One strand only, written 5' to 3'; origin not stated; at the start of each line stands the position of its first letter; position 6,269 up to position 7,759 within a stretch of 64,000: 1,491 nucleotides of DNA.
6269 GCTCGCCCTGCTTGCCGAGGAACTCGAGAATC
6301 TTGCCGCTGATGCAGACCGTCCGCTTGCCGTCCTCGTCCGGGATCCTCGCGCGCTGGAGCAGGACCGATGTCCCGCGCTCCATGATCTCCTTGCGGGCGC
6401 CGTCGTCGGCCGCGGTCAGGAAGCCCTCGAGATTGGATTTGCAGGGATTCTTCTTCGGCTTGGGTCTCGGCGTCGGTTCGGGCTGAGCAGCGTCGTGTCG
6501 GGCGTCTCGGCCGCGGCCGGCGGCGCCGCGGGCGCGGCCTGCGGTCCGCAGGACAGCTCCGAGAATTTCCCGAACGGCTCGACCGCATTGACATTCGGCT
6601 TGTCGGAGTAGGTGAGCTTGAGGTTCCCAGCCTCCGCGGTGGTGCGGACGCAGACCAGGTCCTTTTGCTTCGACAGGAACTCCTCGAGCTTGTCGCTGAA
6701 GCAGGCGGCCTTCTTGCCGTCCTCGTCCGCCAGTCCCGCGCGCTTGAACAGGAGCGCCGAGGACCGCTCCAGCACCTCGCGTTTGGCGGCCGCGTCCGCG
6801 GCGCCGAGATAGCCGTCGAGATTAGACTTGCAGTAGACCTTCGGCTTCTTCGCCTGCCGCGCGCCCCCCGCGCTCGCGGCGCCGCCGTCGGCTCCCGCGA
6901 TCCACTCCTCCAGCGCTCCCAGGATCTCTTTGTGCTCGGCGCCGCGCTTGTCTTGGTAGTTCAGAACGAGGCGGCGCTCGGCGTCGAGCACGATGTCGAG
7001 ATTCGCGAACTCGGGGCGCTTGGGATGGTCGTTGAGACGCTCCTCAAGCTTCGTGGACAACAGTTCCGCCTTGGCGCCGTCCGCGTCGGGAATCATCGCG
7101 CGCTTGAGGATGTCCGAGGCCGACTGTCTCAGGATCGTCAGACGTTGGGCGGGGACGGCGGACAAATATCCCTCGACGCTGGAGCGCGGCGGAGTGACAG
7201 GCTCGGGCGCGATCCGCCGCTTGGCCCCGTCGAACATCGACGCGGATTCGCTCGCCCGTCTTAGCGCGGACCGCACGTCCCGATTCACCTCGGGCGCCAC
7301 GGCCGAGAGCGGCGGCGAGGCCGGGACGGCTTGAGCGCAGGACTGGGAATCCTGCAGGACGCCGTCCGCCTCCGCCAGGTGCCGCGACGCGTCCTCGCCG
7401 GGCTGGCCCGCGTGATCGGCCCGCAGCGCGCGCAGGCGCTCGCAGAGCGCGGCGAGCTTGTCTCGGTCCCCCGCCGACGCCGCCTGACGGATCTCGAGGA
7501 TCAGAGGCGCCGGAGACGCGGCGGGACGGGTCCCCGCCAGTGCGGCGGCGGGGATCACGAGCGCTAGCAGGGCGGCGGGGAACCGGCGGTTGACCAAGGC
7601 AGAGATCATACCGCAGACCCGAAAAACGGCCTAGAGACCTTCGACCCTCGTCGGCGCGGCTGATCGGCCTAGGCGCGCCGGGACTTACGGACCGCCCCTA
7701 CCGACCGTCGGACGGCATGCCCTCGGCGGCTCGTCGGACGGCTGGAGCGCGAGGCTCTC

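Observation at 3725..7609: Giant secreted protein built from a previously unrecognised ~90-aa Cys-containing repeat module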

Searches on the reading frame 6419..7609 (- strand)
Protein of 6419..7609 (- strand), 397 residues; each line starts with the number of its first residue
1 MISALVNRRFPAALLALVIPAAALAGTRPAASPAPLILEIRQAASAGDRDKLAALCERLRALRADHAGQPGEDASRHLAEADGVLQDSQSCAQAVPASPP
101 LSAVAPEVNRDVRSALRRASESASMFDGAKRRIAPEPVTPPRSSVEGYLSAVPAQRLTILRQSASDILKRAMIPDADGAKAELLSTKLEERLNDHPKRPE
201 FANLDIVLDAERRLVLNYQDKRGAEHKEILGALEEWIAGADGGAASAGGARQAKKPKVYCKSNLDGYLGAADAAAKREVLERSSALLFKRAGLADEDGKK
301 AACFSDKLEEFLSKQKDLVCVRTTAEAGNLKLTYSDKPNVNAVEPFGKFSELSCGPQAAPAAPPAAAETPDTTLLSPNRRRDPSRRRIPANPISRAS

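Call 20: find_encoding_contigs(protein=window:6419-7609:-, flank=10000, max_places=10)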
Protein window:6419-7609:- (397 aa): no gene with exactly this product is on record in the collection.
